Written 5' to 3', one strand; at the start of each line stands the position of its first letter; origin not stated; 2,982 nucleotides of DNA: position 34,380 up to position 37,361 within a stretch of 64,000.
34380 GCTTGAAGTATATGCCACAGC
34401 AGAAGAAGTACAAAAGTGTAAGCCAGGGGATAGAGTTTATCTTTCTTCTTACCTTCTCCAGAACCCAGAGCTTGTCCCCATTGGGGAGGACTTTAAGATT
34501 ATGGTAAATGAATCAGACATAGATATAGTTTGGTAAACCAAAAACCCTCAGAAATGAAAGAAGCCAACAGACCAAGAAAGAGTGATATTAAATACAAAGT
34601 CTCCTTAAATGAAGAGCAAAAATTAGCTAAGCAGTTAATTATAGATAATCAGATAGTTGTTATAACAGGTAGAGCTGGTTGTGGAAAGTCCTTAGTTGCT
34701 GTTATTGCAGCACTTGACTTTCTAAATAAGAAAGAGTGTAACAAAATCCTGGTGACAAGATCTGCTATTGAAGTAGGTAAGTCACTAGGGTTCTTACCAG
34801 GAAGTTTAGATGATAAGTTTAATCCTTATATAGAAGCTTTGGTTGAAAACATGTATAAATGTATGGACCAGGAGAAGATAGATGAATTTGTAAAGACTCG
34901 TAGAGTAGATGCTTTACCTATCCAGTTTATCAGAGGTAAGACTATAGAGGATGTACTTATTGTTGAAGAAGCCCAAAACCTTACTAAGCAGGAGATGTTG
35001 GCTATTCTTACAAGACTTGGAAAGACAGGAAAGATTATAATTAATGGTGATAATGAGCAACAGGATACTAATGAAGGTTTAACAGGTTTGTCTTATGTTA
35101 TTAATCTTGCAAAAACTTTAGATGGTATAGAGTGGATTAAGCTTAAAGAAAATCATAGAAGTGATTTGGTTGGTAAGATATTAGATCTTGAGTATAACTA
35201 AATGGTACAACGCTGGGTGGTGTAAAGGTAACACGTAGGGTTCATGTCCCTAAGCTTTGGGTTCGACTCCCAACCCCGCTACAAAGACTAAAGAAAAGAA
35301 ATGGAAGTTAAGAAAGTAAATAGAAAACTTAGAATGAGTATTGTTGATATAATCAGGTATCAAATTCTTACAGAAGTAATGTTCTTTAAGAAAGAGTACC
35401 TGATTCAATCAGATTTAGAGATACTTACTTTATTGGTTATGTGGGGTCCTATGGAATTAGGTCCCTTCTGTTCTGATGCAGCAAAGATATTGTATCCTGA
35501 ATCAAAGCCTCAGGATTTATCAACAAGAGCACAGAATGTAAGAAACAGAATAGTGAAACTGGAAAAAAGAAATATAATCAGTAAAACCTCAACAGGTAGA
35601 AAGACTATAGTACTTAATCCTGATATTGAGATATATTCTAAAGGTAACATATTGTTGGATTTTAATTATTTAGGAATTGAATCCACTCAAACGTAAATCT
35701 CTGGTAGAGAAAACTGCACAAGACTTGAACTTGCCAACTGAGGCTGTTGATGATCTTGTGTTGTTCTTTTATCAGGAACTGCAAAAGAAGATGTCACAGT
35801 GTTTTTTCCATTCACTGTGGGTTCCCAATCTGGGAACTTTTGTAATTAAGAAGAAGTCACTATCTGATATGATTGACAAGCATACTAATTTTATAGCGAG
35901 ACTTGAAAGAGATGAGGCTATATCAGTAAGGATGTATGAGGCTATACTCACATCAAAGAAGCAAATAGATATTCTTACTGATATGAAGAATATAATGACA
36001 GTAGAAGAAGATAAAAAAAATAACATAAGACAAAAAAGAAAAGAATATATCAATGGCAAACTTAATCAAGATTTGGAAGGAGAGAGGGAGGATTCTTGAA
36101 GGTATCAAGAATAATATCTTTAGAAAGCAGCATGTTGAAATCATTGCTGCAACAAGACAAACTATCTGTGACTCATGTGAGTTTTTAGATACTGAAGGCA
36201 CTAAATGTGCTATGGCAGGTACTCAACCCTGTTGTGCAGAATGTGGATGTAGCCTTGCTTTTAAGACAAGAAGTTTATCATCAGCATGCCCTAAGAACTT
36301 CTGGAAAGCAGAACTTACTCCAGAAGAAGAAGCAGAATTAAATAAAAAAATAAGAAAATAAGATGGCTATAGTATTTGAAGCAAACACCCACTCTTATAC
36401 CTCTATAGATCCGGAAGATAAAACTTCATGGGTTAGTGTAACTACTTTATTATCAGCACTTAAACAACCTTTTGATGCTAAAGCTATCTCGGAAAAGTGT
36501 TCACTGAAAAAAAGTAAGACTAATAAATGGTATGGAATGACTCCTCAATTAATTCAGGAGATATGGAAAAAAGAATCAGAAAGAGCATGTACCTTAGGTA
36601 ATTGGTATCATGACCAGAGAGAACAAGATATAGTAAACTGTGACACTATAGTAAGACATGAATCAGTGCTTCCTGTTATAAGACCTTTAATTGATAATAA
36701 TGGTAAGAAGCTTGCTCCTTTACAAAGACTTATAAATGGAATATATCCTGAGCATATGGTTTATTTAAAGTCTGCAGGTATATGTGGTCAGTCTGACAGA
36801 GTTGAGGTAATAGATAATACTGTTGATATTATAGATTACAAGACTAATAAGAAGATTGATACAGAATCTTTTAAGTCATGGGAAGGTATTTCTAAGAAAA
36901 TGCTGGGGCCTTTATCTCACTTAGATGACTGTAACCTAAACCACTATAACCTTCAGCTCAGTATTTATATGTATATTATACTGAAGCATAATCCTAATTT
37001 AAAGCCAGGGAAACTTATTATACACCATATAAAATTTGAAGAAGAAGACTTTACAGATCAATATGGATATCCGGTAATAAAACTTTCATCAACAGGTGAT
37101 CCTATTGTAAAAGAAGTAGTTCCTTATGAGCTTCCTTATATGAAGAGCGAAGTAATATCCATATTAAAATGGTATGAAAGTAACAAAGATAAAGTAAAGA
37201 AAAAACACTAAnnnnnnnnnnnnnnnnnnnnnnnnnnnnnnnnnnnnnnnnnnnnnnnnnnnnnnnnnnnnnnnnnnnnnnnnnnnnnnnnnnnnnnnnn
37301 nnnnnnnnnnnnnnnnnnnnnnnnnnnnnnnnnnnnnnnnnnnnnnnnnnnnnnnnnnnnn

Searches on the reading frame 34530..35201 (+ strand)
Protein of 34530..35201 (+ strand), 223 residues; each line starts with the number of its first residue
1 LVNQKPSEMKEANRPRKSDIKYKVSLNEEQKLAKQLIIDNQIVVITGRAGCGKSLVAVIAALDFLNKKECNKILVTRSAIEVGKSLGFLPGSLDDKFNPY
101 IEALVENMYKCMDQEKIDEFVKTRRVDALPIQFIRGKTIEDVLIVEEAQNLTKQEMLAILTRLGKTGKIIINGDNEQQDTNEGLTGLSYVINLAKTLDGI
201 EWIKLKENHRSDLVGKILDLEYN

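Call 9: search_protein_families(library=phrogs, proteins=[window:34530-35201:+], max_evalue=0.01)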
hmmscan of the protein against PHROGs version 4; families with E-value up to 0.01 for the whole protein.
window:34530-35201:+ (223 aa): 8 families
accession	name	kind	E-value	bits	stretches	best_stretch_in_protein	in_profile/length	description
phrog_170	-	other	1.4e-57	196.6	1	8-219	58-275/323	PhoH-like phosphate starvation-inducible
phrog_2765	-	other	3.9e-44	152.2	1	14-213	226-435/443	PhoH-like phosphate starvation-inducible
phrog_32482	-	other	3.3e-13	50.2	1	36-194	393-549/589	PhoH-like phosphate starvation-inducible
phrog_325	-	DNA, RNA and nucleotide metabolism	1.4e-05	24.6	1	21-57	466-507/986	Dda-like helicase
phrog_4412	-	DNA, RNA and nucleotide metabolism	3.7e-05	23.3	1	21-70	326-374/743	exonuclease V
phrog_979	-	head and packaging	0.00028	20.7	1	9-91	137-217/642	terminase large subunit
phrog_1967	-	DNA, RNA and nucleotide metabolism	0.00075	19.2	1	11-60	138-186/776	DNA helicase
phrog_2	-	head and packaging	0.0015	18.3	1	20-171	261-398/807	terminase large subunit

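Call 10: search_protein_families(library=pfam, proteins=[window:34530-35201:+], max_evalue=0.01)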
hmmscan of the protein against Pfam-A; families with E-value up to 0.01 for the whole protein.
window:34530-35201:+ (223 aa): 10 families
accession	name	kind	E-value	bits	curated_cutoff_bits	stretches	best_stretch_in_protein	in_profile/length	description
PF02562.22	PhoH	-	4.8e-53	180.2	27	1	27-219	6-202/205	PhoH-like protein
PF13604.12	AAA_30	-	2.2e-07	31.2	27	1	26-179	2-129/191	AAA domain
PF13245.12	AAA_19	-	1.9e-06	28.6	25.1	1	30-178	1-129/134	AAA domain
PF09848.15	SLFN-g3_helicase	-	7.1e-06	26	24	1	41-156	2-96/354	Schlafen group 3, DNA/RNA helicase domain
PF13401.12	AAA_22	-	1.5e-05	25.7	27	1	40-165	5-109/130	AAA domain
PF20720.3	nSTAND3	-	2e-05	24.8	27.2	1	31-73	8-51/155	Novel STAND NTPase 3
PF00270.35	DEAD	-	0.00017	21.8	26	1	28-81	2-46/167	DEAD/DEAH box helicase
PF13481.12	AAA_25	-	0.0038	17.3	27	1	15-67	8-60/195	AAA domain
PF05127.21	NAT10_TcmA_helicase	-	0.0049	17.2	22.7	1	44-161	1-111/176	RNA cytidine acetyltransferase NAT10/TcmA, helicase domain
PF04851.21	ResIII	-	0.0098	16.3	22.5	0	31-76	9-59/164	Type III restriction enzyme, res subunit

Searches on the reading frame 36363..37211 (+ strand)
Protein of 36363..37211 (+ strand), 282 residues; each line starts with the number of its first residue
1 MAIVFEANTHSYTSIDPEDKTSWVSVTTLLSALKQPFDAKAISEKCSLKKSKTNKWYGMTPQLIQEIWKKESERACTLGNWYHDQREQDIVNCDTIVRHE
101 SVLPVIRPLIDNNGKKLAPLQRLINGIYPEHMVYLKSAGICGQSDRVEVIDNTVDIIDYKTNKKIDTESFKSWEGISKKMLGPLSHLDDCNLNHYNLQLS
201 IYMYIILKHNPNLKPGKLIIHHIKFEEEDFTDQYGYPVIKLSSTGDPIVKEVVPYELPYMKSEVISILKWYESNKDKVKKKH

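Call 9: search_protein_families(library=phrogs, proteins=[window:36363-37211:+], max_evalue=0.01)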
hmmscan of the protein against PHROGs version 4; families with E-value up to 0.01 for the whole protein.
window:36363-37211:+ (282 aa): 2 families
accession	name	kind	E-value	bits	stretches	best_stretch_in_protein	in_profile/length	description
phrog_298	-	DNA, RNA and nucleotide metabolism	2.5e-24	87.1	1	3-233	49-237/293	exonuclease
phrog_69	-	DNA, RNA and nucleotide metabolism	0.0026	17.8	1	139-212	205-253/501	exonuclease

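Call 10: search_protein_families(library=pfam, proteins=[window:36363-37211:+], max_evalue=0.01)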
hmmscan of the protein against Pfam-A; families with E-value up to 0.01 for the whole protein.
window:36363-37211:+ (282 aa): 1 family
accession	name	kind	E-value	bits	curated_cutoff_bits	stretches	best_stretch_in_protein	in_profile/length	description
PF12705.13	PDDEXK_1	-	0.00011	22.6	22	1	106-223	120-189/247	PD-(D/E)XK nuclease superfamily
